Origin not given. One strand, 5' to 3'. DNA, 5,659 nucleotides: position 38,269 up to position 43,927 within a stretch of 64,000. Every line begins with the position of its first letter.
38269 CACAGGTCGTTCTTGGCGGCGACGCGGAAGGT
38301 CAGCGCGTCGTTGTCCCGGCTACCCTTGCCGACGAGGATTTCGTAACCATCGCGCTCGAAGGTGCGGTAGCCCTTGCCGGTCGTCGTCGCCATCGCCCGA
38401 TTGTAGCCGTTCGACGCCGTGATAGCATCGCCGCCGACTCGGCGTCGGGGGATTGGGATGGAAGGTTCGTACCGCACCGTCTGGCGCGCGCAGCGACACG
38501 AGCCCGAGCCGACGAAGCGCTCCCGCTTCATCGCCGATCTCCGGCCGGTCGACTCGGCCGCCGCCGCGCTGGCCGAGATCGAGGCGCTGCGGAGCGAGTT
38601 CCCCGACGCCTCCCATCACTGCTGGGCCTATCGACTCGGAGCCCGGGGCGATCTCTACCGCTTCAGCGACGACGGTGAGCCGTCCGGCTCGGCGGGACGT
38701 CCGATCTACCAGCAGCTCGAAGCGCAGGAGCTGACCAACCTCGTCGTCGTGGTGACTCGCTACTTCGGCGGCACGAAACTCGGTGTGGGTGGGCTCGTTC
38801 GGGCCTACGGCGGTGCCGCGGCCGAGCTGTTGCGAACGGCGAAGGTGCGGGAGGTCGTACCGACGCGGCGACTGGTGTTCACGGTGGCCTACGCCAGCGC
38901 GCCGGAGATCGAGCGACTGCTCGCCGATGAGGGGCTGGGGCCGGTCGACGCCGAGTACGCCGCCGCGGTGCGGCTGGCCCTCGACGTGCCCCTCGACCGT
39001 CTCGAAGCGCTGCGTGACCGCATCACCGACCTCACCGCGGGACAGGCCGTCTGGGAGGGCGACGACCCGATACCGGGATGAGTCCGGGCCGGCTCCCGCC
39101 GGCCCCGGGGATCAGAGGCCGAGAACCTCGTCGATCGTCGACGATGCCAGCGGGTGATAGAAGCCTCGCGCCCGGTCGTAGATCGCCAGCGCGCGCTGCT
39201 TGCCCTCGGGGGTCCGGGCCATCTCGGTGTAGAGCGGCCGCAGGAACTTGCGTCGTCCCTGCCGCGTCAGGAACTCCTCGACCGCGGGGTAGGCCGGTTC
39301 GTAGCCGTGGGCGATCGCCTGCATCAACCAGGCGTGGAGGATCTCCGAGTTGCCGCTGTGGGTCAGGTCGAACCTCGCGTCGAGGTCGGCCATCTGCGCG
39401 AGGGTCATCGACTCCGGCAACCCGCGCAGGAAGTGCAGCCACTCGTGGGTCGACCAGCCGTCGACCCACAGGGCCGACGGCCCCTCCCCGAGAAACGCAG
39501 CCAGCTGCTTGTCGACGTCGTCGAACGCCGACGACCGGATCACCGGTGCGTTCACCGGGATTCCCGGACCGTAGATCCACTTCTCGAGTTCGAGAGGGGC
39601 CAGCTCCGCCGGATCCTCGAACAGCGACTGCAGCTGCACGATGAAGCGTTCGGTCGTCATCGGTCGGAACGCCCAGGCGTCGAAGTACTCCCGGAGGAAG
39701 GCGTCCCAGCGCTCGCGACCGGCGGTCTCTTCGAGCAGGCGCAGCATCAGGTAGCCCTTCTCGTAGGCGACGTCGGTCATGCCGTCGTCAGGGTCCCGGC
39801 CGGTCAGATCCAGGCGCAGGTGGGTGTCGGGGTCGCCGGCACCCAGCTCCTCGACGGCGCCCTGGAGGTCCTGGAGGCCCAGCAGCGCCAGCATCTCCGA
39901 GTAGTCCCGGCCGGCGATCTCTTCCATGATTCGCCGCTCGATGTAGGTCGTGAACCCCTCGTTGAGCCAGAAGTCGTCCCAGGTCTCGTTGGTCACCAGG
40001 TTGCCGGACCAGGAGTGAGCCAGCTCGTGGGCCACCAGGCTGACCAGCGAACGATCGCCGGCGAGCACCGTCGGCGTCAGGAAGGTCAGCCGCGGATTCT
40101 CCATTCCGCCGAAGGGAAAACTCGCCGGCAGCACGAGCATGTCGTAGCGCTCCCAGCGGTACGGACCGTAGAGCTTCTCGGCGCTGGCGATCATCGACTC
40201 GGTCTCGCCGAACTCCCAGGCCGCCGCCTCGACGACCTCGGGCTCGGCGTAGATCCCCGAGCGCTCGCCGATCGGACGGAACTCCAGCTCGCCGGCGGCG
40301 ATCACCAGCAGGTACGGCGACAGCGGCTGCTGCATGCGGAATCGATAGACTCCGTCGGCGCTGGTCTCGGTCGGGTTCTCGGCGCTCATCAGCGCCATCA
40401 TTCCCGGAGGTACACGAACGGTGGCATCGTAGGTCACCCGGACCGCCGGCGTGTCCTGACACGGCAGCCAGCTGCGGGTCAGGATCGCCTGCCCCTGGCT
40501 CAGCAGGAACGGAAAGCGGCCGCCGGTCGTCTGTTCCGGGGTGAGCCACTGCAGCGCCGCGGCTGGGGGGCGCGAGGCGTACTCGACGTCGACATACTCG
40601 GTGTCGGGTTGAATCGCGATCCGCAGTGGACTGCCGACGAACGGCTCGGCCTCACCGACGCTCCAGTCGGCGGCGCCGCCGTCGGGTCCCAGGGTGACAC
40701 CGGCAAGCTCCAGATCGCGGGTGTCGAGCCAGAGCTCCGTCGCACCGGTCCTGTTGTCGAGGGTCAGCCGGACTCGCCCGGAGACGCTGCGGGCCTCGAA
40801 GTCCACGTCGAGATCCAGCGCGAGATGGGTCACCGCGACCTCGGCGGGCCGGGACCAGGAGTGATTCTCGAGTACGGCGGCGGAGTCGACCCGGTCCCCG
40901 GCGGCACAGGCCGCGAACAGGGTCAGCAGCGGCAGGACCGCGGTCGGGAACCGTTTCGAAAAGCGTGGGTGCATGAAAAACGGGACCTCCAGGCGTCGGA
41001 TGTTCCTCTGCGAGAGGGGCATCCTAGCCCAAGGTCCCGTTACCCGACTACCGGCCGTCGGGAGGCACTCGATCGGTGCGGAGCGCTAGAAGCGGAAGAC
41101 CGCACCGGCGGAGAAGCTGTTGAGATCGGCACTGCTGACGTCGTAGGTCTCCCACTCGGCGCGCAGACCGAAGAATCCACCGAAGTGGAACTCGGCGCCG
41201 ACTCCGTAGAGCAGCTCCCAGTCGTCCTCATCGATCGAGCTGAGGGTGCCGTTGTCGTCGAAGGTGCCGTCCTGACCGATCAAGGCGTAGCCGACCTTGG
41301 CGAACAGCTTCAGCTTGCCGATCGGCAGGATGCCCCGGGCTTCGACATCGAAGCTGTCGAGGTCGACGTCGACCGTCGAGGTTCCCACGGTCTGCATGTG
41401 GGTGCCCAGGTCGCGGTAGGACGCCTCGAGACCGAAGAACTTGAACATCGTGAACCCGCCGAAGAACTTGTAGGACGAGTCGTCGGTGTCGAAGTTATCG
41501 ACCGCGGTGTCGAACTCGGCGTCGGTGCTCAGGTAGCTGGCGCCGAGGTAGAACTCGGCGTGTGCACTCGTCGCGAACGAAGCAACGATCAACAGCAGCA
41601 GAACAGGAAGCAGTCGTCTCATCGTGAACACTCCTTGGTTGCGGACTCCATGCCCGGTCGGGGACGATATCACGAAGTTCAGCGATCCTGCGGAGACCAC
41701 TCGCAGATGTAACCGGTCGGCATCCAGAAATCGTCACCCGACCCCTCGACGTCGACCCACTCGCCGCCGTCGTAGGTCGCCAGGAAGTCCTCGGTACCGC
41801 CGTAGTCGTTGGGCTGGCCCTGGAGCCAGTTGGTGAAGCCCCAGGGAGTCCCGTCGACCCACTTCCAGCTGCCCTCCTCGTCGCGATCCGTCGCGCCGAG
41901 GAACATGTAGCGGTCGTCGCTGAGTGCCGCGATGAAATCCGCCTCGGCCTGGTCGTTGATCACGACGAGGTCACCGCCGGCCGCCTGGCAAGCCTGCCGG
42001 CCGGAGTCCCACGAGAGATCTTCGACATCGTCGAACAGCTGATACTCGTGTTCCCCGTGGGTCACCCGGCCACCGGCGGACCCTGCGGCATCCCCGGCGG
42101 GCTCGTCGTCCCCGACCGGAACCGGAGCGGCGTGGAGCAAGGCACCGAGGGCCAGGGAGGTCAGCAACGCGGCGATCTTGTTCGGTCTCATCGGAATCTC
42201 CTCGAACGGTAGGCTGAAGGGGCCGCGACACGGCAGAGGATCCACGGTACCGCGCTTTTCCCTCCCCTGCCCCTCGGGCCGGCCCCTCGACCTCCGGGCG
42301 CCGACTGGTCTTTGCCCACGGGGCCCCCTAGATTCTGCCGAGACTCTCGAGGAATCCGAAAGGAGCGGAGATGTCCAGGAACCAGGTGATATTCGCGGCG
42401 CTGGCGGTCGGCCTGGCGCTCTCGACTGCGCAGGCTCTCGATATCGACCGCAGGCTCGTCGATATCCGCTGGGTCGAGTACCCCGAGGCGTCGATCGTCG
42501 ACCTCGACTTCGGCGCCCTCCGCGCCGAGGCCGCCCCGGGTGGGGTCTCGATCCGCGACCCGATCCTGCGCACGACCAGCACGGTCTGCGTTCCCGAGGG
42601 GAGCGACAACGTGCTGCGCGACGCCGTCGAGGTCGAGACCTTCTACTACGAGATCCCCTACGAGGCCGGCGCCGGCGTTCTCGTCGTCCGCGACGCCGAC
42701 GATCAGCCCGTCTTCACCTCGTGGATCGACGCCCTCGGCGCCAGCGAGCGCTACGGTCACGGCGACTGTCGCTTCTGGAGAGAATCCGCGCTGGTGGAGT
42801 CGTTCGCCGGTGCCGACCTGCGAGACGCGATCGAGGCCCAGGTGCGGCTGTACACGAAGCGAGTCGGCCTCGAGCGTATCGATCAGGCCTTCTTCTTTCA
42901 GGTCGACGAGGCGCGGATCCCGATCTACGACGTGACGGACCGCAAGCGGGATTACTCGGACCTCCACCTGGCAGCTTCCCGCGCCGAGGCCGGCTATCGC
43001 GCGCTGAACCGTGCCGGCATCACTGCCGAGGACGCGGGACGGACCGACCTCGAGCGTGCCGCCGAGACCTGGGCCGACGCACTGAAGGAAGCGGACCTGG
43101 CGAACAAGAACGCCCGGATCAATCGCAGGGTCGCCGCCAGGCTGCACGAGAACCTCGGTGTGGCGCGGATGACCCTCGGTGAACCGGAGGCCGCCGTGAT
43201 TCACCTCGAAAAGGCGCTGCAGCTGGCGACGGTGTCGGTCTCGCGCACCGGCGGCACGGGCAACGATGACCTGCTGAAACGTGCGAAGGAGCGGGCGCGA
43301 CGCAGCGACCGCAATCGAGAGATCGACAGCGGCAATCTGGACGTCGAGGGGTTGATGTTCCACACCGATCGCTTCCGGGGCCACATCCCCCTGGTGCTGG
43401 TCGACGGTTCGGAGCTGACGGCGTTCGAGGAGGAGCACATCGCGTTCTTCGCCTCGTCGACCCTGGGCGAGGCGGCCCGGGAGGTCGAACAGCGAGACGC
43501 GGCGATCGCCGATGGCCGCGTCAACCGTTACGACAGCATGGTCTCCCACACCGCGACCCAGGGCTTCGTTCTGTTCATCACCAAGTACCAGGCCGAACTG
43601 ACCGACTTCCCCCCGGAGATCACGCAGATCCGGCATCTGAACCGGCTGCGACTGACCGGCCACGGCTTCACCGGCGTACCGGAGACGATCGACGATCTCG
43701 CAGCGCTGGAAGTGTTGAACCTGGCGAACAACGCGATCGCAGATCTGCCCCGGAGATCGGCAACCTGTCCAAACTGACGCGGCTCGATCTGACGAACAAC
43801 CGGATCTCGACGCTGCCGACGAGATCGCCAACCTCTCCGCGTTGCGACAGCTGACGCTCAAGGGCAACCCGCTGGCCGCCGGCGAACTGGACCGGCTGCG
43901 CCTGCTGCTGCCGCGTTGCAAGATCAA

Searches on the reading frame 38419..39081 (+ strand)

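Call 16: search_protein_families(library=pfam, proteins=[window:38419-39081:+], max_evalue=0.01)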
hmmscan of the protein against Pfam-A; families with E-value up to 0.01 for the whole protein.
window:38419-39081:+ (220 aa): 2 families
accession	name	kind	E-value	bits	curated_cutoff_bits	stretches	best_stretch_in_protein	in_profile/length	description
PF01205.25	UPF0029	-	3.6e-37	127.1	27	1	33-138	1-107/107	Uncharacterized protein family UPF0029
PF09186.17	DUF1949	-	8.9e-11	42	23.7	1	155-209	2-56/56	Domain of unknown function (DUF1949)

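Call 17: search_protein_families(library=ncbifam, proteins=[window:38419-39081:+], max_evalue=0.01)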
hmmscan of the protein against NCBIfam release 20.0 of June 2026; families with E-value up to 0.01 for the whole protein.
window:38419-39081:+ (220 aa): 2 families
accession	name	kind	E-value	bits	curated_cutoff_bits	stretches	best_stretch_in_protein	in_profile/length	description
TIGR00257.1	IMPACT_YIGZ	hypoth_equivalog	2.9e-45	154.3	167.95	1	23-210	10-198/205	YigZ family protein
NF008600.0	PRK11568.1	equivalog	3.5e-44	150.8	298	1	30-209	15-196/204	IMPACT family protein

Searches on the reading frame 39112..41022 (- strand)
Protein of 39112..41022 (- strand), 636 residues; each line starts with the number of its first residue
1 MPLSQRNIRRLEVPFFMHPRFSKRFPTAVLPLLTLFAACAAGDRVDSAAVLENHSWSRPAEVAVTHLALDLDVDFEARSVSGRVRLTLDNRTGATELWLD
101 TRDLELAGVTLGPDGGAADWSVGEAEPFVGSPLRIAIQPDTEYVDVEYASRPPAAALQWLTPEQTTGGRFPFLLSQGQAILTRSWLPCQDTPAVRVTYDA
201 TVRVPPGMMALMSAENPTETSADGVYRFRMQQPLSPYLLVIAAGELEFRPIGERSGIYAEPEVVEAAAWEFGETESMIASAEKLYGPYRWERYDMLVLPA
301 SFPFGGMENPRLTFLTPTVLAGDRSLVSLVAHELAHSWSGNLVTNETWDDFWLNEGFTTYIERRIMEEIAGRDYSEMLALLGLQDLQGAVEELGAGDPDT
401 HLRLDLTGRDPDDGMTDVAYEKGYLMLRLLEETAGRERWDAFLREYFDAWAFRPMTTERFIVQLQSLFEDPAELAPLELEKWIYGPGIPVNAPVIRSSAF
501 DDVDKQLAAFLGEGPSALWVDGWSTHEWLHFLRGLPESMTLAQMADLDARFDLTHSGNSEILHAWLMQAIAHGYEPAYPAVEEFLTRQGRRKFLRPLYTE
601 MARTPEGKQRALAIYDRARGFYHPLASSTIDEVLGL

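Call 16: search_protein_families(library=pfam, proteins=[window:39112-41022:-], max_evalue=0.01)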
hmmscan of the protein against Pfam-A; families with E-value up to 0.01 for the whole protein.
window:39112-41022:- (636 aa): 3 families
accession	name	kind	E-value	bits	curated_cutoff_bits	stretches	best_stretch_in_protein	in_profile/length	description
PF01433.26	Peptidase_M1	-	4.6e-42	144.5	27.7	1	275-467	7-206/218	Peptidase family M1 domain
PF09127.17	Leuk-A4-hydro_C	-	3.4e-27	95.2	27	1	523-634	1-112/112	Leukotriene A4 hydrolase, C-terminal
PF17900.6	Peptidase_M1_N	-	5.9e-13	49.8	25.8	1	66-238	4-186/186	Peptidase M1 N-terminal domain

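Call 17: search_protein_families(library=ncbifam, proteins=[window:39112-41022:-], max_evalue=0.01)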
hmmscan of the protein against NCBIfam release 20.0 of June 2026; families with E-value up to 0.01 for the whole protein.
window:39112-41022:- (636 aa): 3 families
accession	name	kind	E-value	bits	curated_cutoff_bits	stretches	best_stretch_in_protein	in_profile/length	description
TIGR02411.1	leuko_A4_hydro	equivalog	9.2e-152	506.8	761.7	1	55-632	4-598/600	leukotriene-A(4) hydrolase/aminopeptidase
TIGR02412.1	pepN_strep_liv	equivalog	2.7e-24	85.6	591.2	1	188-466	135-425/832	aminopeptidase N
TIGR02414.1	pepN_proteo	equivalog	1.6e-11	43.2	718.2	1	59-467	4-422/868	aminopeptidase N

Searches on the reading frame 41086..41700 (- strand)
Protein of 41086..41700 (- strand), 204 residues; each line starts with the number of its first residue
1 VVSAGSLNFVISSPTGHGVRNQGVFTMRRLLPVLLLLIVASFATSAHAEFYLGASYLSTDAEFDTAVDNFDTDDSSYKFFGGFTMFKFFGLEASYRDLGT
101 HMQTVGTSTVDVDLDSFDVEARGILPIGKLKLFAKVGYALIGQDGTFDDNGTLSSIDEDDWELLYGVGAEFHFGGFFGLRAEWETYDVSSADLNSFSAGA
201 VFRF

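Call 16: search_protein_families(library=pfam, proteins=[window:41086-41700:-], max_evalue=0.01)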
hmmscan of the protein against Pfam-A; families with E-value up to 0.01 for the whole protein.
window:41086-41700:- (204 aa): 3 families
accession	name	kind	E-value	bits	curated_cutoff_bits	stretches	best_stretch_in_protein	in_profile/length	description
PF13505.12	OMP_b-brl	-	1e-21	78.3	28.7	1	31-204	3-175/175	Outer membrane protein beta-barrel domain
PF01389.23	OmpA_membrane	-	5.7e-10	39.7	21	1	51-183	7-146/180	OmpA-like transmembrane domain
PF13609.12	Porin_4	-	0.0031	17.8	27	1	48-202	153-290/310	Gram-negative porin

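Call 17: search_protein_families(library=ncbifam, proteins=[window:41086-41700:-], max_evalue=0.01)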
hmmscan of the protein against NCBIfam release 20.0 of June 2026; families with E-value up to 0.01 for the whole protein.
window:41086-41700:- (204 aa): 2 families
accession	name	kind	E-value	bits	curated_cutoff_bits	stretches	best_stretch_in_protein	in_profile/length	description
NF033908.1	AcfA_fam_omp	subfamily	0.00044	19.7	100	1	31-98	5-77/217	AcfA family outer membrane beta-barrel protein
NF049866.1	outer_TDE1717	subfamily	0.0073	16.3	135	0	27-173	1-161/210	TDE1717 family outer membrane beta-barrel protein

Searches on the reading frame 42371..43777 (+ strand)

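Call 16: search_protein_families(library=pfam, proteins=[window:42371-43777:+], max_evalue=0.01)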
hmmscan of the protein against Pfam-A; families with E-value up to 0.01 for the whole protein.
window:42371-43777:+ (468 aa): 5 families
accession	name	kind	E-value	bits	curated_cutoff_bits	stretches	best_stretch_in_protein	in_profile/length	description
PF23598.1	LRR_14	-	0.00058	19.1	40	1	416-461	42-87/353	Leucine-rich repeat region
PF07719.23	TPR_2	-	0.00082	19.8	27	1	256-286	1-31/34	Tetratricopeptide repeat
PF00515.34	TPR_1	-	0.0015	18.7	27.8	1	256-285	1-30/34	Tetratricopeptide repeat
PF13181.12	TPR_8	-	0.0055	17.2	25.7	0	256-286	1-31/34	Tetratricopeptide repeat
PF13855.12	LRR_8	-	0.0088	16.2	27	0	421-463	1-44/61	Leucine rich repeat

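Call 17: search_protein_families(library=ncbifam, proteins=[window:42371-43777:+], max_evalue=0.01)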
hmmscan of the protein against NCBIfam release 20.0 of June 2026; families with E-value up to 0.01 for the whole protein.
window:42371-43777:+ (468 aa): 4 families
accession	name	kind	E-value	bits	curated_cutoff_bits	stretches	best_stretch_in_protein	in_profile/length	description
NF041351.1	XopL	equivalog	1.2e-07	30.9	500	1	409-461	62-114/497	type III secretion system leucine-rich repeat domain-containing effector XopL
NF041381.1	XopAC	subfamily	1.1e-05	24.4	450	1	409-460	148-200/451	XopAC/AvrAC family type III secretion system effector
NF041400.1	XopAE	equivalog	0.0024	16.8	600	1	407-467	147-208/478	type III secretion system effector XopAE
NF047464.1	FibnectbindLIC11051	equivalog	0.0074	14.8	1000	0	408-460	591-643/685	LIC_11051 family fibronectin-binding protein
